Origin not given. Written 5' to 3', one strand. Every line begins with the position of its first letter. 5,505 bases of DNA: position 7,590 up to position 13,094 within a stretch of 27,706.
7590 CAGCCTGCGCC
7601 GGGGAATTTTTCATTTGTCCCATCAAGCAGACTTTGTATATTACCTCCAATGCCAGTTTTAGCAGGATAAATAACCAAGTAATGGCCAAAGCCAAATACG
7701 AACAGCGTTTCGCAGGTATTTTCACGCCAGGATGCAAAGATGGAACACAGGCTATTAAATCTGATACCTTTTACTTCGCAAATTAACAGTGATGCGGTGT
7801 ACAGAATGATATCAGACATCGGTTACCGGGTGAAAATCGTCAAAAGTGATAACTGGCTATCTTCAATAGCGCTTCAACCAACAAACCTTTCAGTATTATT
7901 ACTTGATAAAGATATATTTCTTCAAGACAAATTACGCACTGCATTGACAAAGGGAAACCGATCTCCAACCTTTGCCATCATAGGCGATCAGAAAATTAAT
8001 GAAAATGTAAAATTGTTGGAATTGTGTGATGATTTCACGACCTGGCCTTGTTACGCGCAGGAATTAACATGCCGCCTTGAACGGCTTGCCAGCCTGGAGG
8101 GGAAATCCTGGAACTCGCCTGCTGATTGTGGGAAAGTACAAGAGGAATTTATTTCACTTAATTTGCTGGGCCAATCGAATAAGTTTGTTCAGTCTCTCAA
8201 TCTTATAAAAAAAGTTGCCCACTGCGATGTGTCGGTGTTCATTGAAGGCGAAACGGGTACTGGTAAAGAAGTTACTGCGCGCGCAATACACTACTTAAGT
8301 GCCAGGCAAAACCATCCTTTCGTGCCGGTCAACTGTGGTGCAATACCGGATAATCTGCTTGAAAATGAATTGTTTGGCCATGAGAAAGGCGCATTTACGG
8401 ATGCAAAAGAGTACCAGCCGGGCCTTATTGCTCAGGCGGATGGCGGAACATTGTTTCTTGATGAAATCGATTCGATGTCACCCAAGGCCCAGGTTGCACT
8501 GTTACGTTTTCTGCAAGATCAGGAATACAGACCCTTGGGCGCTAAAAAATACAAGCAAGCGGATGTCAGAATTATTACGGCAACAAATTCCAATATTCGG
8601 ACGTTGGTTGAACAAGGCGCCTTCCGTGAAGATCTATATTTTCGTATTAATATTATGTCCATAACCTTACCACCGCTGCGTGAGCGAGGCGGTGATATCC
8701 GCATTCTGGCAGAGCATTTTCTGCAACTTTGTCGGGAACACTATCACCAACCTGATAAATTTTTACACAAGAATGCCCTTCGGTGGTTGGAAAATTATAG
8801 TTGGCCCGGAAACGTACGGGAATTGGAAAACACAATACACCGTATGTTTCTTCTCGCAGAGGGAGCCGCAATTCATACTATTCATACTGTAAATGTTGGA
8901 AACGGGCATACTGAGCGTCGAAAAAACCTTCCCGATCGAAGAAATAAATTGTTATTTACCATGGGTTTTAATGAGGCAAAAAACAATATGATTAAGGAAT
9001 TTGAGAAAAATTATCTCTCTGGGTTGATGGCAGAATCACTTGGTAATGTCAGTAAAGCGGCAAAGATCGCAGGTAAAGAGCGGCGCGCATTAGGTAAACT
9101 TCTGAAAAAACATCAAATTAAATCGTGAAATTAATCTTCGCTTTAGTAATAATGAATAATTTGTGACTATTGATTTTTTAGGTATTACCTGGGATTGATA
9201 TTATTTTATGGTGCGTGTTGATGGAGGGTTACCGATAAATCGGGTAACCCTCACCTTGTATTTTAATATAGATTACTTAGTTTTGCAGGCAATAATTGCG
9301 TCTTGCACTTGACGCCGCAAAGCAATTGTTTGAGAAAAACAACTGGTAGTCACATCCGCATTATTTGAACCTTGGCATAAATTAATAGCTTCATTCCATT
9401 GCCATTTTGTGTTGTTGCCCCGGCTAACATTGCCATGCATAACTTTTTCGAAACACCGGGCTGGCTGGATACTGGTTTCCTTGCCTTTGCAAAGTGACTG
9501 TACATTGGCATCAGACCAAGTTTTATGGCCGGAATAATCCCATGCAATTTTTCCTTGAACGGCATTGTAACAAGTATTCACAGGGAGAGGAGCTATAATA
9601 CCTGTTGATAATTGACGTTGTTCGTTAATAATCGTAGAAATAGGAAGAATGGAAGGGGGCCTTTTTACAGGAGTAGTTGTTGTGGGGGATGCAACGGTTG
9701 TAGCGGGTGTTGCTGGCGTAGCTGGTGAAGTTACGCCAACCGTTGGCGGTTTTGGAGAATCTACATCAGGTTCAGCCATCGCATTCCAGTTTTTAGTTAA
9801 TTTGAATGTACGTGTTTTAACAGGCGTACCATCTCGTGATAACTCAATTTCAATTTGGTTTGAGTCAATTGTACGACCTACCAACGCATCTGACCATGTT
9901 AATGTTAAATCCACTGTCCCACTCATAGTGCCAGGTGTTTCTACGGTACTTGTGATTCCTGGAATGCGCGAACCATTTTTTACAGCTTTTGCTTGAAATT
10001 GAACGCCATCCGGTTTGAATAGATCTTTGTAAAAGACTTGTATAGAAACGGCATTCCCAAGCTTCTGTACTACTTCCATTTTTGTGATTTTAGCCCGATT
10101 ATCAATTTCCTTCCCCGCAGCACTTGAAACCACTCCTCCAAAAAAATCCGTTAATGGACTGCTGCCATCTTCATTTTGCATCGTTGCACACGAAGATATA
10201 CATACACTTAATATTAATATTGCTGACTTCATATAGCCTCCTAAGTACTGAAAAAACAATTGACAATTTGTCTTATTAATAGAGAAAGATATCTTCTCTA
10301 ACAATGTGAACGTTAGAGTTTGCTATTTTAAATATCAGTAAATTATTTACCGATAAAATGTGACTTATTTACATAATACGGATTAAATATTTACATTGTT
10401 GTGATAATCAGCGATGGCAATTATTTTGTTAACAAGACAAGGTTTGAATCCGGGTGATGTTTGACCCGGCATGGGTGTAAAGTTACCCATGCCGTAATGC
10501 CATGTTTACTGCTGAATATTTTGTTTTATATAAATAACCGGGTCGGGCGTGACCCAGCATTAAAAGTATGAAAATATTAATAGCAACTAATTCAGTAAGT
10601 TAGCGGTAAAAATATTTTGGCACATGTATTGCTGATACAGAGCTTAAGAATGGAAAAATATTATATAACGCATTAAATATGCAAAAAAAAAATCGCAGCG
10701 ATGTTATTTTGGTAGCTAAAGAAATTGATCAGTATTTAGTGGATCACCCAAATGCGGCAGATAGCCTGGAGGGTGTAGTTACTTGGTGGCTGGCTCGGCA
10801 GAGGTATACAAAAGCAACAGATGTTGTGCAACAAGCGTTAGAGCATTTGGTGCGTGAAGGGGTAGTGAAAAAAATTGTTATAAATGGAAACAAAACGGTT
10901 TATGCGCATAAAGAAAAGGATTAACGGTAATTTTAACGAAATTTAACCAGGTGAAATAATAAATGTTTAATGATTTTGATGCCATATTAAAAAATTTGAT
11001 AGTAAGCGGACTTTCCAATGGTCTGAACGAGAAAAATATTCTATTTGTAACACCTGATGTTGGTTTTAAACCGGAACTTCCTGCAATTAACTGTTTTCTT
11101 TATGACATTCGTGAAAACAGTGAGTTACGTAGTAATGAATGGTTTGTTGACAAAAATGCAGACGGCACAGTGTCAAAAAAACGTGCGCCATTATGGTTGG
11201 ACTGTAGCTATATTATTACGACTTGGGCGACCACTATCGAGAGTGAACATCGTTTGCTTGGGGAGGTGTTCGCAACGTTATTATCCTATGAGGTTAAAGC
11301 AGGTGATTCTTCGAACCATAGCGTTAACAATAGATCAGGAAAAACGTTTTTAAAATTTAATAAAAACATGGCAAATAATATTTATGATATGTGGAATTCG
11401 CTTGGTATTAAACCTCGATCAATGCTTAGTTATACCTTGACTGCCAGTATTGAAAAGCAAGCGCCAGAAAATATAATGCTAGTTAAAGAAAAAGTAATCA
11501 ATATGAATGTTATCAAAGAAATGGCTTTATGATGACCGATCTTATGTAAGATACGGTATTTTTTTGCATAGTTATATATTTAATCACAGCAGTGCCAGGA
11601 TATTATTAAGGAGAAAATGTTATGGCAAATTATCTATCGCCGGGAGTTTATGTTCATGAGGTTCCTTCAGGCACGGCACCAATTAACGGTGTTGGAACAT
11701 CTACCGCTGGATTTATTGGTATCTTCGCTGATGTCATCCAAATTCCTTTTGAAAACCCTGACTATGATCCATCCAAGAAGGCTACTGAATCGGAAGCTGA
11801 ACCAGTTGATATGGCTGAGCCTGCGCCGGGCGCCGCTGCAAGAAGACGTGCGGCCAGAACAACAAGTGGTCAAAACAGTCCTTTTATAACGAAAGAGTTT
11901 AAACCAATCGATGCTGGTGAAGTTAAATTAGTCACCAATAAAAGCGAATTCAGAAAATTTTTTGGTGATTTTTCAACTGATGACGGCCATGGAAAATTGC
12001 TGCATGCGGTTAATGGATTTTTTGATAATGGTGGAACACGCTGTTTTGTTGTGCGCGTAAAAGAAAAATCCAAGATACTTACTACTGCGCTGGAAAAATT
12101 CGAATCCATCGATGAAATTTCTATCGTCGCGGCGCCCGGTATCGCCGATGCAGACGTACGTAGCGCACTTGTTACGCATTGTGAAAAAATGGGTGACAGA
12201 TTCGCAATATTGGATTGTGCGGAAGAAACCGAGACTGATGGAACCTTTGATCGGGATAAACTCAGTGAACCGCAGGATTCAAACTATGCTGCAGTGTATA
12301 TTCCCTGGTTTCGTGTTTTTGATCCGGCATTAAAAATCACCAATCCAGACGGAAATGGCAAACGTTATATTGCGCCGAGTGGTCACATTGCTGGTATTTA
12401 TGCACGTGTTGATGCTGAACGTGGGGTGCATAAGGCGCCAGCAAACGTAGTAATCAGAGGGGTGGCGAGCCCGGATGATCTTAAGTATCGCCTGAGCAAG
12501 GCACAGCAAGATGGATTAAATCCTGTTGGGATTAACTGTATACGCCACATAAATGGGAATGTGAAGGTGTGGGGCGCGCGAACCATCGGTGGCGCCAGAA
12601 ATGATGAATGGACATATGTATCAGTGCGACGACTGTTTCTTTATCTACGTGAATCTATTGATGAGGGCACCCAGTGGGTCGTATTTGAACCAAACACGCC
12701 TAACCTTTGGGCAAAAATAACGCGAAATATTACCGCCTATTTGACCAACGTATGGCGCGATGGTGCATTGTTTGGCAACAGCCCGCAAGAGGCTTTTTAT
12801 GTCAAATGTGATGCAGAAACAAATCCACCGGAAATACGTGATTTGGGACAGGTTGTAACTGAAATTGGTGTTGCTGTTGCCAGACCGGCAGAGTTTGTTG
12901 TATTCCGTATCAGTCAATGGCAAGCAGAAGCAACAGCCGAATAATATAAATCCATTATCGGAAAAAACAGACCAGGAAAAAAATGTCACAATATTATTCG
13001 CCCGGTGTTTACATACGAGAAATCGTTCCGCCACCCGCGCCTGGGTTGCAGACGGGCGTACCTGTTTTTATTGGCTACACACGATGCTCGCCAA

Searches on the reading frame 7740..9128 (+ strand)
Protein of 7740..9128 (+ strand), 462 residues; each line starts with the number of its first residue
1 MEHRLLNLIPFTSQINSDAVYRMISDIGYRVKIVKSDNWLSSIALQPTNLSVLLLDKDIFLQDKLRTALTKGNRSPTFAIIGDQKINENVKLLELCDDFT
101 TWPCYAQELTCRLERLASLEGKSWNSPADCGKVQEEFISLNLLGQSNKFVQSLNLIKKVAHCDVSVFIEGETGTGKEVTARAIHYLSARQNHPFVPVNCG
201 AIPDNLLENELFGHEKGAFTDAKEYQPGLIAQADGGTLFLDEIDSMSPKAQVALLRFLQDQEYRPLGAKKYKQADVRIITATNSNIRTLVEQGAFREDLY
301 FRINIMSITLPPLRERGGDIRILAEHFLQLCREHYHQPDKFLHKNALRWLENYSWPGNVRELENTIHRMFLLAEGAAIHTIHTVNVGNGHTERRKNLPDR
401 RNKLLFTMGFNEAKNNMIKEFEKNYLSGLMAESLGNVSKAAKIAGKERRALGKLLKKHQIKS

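Call 6: search_protein_families(library=pfam, proteins=[window:7740-9128:+], max_evalue=0.01)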
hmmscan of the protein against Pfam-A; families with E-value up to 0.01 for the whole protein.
window:7740-9128:+ (462 aa): 9 families
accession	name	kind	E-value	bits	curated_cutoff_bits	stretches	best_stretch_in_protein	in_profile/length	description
PF00158.32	Sigma54_activat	-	9.5e-67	224.3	20.2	1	143-308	2-167/168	Sigma-54 interaction domain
PF25601.1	AAA_lid_14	-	4.2e-21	75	27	1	314-381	1-68/87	AAA+ ATPase lid domain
PF14532.12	Sigma54_activ_2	-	6.1e-21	75.5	25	1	143-313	1-138/138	Sigma-54 interaction domain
PF07728.20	AAA_5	-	2.7e-08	34.3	22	1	166-285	2-124/139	AAA domain (dynein-related subfamily)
PF00004.35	AAA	-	2.1e-06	28.7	21.2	1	168-289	3-114/131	ATPase family associated with various cellular activities (AAA)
PF02954.25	HTH_8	-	0.00068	19.8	22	1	419-457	3-41/42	Bacterial regulatory protein, Fis family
PF01078.27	Mg_chelatase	-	0.0011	18.9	20.3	0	223-264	95-136/207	Magnesium chelatase, subunit ChlI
PF07724.20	AAA_2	-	0.0014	19.2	27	1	164-291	4-132/166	AAA domain (Cdc48 subfamily)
PF00493.29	MCM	-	0.007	15.9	23.3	0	224-306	111-195/224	MCM P-loop domain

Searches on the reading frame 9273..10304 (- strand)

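Call 6: search_protein_families(library=pfam, proteins=[window:9273-10304:-], max_evalue=0.01)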
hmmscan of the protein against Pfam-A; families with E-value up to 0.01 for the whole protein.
window:9273-10304:- (343 aa): 1 family
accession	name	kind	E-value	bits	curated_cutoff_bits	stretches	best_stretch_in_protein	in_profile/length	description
PF05738.19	Cna_B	-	0.0029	18.5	22.3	0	134-175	4-46/87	Cna protein B-type domain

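Call 34: search_protein_families(library=ncbifam, proteins=[window:9273-10304:-], max_evalue=0.01)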
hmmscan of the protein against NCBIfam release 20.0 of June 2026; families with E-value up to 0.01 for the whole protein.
window:9273-10304:- (343 aa): 0 families

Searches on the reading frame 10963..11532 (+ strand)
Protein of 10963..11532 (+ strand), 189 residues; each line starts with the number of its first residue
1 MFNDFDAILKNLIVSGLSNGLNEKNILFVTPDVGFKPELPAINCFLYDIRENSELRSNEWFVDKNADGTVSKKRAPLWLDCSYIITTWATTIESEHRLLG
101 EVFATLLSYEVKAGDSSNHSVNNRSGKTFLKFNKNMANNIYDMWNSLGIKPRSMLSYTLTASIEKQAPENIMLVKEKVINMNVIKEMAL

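Call 5: search_protein_families(library=pfam, proteins=[window:10963-11532:+], max_evalue=0.01)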
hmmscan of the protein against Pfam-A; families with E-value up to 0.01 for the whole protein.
window:10963-11532:+ (189 aa): 1 family
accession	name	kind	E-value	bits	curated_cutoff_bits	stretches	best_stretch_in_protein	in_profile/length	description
PF14065.11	Pvc16_N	-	8.5e-22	78.2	27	1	6-162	3-164/180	Pvc16 N-terminal domain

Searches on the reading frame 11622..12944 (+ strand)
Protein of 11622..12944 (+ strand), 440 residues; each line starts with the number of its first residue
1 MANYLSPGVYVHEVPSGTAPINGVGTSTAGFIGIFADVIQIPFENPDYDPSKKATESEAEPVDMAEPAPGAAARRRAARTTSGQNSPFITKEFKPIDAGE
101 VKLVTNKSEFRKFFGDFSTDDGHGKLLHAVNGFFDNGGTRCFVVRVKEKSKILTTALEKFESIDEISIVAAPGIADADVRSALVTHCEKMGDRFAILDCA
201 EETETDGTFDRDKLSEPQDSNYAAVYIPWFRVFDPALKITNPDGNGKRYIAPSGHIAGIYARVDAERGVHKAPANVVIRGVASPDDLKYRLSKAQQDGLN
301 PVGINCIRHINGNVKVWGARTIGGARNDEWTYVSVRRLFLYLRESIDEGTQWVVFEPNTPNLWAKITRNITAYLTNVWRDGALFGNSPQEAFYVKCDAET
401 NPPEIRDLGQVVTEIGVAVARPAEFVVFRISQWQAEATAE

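Call 5: search_protein_families(library=pfam, proteins=[window:11622-12944:+], max_evalue=0.01)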
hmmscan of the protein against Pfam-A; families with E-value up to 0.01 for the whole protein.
window:11622-12944:+ (440 aa): 2 families
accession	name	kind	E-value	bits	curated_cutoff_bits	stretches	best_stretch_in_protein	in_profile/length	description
PF04984.19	Phage_sheath_1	-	1.2e-16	61.5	31.4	1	153-321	8-167/168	Phage tail sheath protein subtilisin-like domain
PF17482.7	Phage_sheath_1C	-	1.2e-15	57.9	26.9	1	327-431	3-102/104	Phage tail sheath C-terminal domain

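Call 32: search_solved_structures(query=window:11622-12944:+, max_evalue=0.001)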
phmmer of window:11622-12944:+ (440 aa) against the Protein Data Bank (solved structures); distinct sequences matched with E-value up to 0.001: 21.
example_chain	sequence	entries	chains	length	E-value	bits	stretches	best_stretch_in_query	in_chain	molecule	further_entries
8bky_A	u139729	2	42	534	1.2e-99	337.2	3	159-434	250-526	Phage tail sheath protein | Phage tail sheath family protein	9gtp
8bl4_V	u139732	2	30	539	1.8e-96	326.7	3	159-434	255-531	Phage tail sheath family protein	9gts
9ezm_A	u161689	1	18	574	9.1e-95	321.1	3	153-433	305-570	Phage tail sheath protein FI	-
7b5h_AO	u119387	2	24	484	2.6e-45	158.1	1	250-433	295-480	All3325 protein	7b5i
6j0b_A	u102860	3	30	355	6.6e-42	146.9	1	108-432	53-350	Pvc2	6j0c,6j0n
6rao_D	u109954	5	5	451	7.7e-41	143.4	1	248-432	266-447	Afp3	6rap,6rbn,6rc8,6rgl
9qgl_3A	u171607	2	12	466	1.9e-40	142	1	249-435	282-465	Phage tail sheath family protein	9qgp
9qgl_2A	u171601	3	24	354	2.2e-40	141.9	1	129-433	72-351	Phage tail sheath family protein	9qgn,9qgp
7adz_2A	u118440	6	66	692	7.5e-40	140.1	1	247-433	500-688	Putative phage tail sheath protein FI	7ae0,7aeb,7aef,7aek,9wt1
6j0n_t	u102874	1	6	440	1.5e-35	126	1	249-432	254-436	Pvc3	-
9r9h_T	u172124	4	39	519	8.8e-34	120.1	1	249-433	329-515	Phage tail sheath family protein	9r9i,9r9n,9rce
6rao_C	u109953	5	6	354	1e-32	116.6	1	131-432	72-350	Afp2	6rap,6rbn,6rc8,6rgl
6j0n_V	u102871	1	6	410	6e-27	97.6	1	249-429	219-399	Pvc4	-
6rao_E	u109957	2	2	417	3.9e-25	91.6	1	179-431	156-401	Afp4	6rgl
9qgl_4A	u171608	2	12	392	2.1e-24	89.2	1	108-430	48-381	Phage tail sheath family protein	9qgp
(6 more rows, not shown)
